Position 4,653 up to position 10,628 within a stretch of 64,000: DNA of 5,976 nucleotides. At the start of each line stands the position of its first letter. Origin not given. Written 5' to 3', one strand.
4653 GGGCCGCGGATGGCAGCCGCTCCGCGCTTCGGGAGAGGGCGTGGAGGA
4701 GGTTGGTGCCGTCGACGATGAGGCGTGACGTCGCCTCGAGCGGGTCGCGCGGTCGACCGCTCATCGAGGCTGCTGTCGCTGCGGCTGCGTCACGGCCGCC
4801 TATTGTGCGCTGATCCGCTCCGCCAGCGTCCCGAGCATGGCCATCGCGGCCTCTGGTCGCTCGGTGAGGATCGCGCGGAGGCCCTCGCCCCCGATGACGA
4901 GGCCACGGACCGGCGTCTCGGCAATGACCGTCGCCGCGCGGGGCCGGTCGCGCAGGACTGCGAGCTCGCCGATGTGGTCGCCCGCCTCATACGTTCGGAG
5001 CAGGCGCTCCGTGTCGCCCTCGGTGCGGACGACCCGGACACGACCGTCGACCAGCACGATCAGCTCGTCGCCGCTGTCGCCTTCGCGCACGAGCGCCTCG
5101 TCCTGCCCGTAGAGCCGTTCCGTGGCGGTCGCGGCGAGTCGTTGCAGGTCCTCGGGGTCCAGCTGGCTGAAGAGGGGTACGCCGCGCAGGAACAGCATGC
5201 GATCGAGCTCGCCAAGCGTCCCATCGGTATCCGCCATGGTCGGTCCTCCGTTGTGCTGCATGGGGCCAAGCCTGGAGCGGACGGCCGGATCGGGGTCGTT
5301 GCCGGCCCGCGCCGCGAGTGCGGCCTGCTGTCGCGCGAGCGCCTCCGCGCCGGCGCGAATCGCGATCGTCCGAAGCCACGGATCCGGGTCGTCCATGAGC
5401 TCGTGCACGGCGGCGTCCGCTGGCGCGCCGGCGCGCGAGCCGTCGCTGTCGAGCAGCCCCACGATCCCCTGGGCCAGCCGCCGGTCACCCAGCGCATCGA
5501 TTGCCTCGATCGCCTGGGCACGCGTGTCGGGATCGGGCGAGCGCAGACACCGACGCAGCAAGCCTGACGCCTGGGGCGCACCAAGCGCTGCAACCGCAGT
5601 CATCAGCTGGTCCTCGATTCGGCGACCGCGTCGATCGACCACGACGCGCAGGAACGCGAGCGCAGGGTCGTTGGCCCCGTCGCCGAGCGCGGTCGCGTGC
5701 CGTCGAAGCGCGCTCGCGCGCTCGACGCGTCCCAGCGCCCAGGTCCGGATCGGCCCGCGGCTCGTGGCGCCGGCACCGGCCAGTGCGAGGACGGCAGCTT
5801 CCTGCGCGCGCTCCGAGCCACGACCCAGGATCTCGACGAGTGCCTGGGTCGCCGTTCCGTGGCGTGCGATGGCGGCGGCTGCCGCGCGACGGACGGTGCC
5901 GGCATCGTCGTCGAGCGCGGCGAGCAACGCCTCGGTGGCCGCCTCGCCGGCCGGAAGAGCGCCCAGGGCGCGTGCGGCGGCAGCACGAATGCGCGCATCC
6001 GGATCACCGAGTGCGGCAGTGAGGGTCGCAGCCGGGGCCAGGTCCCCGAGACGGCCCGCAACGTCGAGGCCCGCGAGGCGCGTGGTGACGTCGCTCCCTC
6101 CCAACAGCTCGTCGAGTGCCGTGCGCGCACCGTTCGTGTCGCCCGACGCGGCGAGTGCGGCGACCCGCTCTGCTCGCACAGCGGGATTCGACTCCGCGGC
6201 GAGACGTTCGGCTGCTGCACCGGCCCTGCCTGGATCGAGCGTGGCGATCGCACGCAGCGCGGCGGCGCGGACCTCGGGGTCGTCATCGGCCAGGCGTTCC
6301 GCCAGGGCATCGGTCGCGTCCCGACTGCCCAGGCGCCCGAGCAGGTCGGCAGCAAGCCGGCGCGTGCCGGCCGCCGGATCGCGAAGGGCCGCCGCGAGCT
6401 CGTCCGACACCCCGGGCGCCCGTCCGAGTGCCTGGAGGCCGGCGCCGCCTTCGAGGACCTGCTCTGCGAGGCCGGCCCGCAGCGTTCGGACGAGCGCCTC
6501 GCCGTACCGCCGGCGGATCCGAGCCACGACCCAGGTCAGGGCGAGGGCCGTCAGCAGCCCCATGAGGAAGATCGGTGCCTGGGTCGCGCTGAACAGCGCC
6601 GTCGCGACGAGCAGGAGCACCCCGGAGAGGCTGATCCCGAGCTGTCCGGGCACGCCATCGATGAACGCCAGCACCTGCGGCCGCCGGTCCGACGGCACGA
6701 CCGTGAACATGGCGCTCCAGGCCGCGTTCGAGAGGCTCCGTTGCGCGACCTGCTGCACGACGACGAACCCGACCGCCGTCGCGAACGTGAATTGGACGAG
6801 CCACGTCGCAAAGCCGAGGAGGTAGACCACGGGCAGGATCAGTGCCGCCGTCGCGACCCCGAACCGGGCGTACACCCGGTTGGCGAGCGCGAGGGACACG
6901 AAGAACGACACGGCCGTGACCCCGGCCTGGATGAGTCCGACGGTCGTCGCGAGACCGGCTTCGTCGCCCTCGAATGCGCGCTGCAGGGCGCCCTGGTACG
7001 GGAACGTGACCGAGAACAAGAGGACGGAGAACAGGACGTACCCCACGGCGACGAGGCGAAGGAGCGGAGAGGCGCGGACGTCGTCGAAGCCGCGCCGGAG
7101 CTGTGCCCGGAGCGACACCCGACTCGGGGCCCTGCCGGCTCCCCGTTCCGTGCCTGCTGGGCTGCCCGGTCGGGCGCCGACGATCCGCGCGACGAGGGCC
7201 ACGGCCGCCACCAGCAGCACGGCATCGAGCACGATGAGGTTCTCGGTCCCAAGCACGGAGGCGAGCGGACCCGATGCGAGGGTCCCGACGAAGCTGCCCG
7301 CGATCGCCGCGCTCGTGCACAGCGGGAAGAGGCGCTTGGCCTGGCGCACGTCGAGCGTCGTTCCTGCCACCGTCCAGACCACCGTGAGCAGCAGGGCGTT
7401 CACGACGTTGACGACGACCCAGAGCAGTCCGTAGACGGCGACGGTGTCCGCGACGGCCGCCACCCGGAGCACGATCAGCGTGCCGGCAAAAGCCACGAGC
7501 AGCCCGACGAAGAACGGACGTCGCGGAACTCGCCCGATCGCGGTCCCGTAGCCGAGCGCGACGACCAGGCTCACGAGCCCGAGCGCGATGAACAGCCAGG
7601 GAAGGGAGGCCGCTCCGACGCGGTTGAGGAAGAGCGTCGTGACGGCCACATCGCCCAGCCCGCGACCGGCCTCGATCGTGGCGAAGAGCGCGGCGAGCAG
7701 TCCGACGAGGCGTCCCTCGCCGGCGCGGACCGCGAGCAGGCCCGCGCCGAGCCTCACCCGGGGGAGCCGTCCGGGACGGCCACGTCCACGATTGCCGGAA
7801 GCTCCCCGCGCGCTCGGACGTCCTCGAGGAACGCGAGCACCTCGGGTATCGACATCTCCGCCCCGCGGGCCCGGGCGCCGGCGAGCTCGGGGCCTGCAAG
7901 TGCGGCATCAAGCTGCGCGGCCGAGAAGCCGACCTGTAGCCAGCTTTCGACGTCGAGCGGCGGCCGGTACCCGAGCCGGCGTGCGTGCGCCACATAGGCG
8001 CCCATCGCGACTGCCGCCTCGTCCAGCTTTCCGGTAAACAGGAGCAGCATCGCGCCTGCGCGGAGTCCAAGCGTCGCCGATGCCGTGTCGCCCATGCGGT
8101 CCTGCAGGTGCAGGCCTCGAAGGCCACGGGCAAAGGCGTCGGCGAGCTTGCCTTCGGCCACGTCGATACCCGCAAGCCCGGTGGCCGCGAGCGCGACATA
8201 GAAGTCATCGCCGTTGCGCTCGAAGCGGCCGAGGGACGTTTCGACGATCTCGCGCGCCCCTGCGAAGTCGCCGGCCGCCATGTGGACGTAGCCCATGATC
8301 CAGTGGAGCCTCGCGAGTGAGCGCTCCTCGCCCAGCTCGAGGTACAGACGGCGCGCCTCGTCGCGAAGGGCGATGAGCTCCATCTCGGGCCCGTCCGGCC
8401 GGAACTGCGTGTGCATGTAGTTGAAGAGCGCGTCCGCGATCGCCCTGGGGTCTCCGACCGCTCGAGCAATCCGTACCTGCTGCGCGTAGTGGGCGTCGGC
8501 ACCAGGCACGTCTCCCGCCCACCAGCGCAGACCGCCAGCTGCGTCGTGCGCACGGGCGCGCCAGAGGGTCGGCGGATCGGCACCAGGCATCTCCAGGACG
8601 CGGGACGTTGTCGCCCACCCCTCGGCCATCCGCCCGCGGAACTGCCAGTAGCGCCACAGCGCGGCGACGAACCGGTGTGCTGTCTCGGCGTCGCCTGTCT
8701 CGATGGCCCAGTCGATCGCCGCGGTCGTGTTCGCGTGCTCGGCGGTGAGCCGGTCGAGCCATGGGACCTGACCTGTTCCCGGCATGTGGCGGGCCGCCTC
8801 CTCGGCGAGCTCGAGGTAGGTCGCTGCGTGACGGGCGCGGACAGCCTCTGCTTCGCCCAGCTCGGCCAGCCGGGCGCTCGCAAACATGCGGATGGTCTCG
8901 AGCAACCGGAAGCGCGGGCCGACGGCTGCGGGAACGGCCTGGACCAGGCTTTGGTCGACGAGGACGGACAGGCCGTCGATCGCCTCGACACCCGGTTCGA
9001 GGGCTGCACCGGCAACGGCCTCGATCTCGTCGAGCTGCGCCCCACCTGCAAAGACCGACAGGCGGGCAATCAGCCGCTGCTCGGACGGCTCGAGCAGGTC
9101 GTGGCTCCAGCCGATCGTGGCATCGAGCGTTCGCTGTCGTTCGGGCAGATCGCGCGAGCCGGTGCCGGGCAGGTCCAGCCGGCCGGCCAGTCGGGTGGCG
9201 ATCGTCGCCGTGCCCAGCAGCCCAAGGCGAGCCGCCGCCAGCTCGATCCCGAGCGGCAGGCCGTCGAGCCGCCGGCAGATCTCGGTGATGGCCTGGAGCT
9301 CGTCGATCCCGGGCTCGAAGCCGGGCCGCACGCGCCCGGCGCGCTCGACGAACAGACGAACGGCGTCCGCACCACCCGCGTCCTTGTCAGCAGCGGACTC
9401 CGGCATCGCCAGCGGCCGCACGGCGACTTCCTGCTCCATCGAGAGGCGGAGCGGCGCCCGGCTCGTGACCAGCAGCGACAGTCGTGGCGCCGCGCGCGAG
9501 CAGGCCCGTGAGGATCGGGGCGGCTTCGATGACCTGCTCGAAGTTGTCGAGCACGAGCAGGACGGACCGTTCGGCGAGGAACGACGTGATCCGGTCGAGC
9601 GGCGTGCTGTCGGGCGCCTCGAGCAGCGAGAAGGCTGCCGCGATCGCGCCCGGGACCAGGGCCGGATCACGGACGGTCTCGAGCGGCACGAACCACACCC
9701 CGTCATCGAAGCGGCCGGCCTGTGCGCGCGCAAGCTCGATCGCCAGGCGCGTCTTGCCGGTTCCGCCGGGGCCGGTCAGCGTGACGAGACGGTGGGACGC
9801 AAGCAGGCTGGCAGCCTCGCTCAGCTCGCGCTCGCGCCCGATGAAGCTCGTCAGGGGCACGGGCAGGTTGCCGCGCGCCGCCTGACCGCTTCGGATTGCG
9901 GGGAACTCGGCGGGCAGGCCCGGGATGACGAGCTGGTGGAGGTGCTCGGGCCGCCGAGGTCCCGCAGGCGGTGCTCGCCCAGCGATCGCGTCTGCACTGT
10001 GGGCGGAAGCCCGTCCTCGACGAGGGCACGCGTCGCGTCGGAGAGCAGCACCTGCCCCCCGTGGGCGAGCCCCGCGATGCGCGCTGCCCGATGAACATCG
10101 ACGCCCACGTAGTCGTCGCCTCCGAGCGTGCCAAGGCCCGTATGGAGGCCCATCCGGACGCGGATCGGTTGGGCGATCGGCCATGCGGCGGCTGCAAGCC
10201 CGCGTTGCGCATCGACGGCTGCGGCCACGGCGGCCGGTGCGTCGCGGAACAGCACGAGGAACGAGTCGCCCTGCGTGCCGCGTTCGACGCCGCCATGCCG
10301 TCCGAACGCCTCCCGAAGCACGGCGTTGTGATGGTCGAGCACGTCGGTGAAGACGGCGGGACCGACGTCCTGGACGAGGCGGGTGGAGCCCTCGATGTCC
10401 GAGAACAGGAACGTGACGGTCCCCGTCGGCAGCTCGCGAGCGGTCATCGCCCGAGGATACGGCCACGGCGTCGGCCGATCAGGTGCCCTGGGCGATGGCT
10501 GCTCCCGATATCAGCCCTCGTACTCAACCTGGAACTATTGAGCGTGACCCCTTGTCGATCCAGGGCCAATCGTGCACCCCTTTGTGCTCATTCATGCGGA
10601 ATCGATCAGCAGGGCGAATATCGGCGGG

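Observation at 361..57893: At least ten single-base frame disruptions in conserved genes, probably homopolymer sequencing errors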

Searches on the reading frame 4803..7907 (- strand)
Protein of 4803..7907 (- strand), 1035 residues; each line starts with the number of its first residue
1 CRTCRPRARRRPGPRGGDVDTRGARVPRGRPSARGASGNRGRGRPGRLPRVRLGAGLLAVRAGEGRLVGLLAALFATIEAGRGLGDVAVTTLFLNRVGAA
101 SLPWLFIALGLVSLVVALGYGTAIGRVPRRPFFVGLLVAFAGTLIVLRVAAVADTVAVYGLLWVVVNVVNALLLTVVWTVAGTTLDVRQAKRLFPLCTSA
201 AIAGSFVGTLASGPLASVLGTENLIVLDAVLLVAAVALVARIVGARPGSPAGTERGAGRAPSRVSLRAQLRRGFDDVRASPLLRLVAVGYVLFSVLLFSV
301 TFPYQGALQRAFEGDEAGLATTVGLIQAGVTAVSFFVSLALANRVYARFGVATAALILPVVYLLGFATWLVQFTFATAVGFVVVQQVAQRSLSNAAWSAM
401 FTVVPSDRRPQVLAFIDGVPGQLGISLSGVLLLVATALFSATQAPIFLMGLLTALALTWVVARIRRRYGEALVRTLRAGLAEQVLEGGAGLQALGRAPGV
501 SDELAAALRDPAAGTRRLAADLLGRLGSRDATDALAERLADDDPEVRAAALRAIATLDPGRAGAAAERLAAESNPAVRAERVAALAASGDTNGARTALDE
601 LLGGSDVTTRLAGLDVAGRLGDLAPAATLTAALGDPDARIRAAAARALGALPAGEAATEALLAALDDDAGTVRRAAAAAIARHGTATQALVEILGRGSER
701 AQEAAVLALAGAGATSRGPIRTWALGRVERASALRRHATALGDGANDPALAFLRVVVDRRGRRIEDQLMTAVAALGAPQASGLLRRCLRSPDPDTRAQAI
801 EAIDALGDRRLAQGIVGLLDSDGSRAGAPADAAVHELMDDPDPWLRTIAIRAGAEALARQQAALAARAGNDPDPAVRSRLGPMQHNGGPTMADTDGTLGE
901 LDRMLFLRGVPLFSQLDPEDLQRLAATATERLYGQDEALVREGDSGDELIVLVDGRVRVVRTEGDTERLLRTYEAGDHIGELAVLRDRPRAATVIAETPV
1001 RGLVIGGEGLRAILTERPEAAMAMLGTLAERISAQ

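Call 56: search_protein_families(library=pfam, proteins=[window:4803-7907:-], max_evalue=0.001)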
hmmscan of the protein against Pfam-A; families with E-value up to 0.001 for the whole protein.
window:4803-7907:- (1035 aa): 6 families
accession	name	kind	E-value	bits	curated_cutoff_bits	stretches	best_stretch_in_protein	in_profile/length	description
PF13646.12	HEAT_2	-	4.6e-27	94.6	27.7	4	598-680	5-87/88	HEAT repeats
PF00027.35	cNMP_binding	-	7.5e-18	64.7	27.5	1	931-1015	2-87/89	Cyclic nucleotide-binding domain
PF02985.28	HEAT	-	1.3e-16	59.6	23.5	0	629-651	5-27/31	HEAT repeat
PF13513.12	HEAT_EZ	-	3.6e-05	24.6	27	0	530-556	28-54/55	HEAT-like repeat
PF07690.21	MFS_1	-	4.5e-05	23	33.4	1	98-415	30-334/347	Major Facilitator Superfamily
PF12717.13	Cnd1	-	0.00065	20.2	26.4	0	531-557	22-48/162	non-SMC mitotic condensation complex subunit 1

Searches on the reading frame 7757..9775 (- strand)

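Call 8: search_protein_families(library=pfam, proteins=[window:7757-9775:-], max_evalue=0.01)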
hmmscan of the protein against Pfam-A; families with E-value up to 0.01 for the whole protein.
window:7757-9775:- (673 aa): 2 families
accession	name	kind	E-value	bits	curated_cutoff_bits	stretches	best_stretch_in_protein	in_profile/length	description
PF13424.12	TPR_12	-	5.1e-05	23.8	30.1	1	488-552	3-69/77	Tetratricopeptide repeat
PF17874.7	TPR_MalT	-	0.00015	21.6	45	1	483-592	33-146/336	MalT-like TPR region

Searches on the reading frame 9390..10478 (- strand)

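Call 8: search_protein_families(library=pfam, proteins=[window:9390-10478:-], max_evalue=0.01)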
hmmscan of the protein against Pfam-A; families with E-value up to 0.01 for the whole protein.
window:9390-10478:- (363 aa): 8 families
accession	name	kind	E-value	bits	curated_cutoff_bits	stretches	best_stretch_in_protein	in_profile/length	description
PF13191.12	AAA_16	-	2.5e-07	31.8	32.6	1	212-271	2-63/167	AAA ATPase domain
PF13481.12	AAA_25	-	5.6e-05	23.3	27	1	225-263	29-64/195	AAA domain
PF13401.12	AAA_22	-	0.00011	22.9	27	1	229-316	5-96/130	AAA domain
PF20720.3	nSTAND3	-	0.00012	22.2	27.2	1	218-255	6-43/155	Novel STAND NTPase 3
PF20703.3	nSTAND1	-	0.0013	18.9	27.1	1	211-318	15-129/379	Novel STAND NTPase 1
PF00931.28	NB-ARC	-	0.0014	18.4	23.5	1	229-312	18-108/248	NB-ARC domain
PF05729.18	NACHT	-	0.0027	18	26.7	1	230-316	1-93/167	NACHT domain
PF02562.22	PhoH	-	0.0097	15.9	27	0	221-250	11-40/205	PhoH-like protein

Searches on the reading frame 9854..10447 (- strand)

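Call 8: search_protein_families(library=pfam, proteins=[window:9854-10447:-], max_evalue=0.01)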
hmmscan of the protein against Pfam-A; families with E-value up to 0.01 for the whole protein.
window:9854-10447:- (198 aa): 1 family
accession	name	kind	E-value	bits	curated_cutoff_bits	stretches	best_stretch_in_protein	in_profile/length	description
PF00211.25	Guanylate_cyc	-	2.6e-11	43.9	21.9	1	8-160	6-169/183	Adenylate and Guanylate cyclase catalytic domain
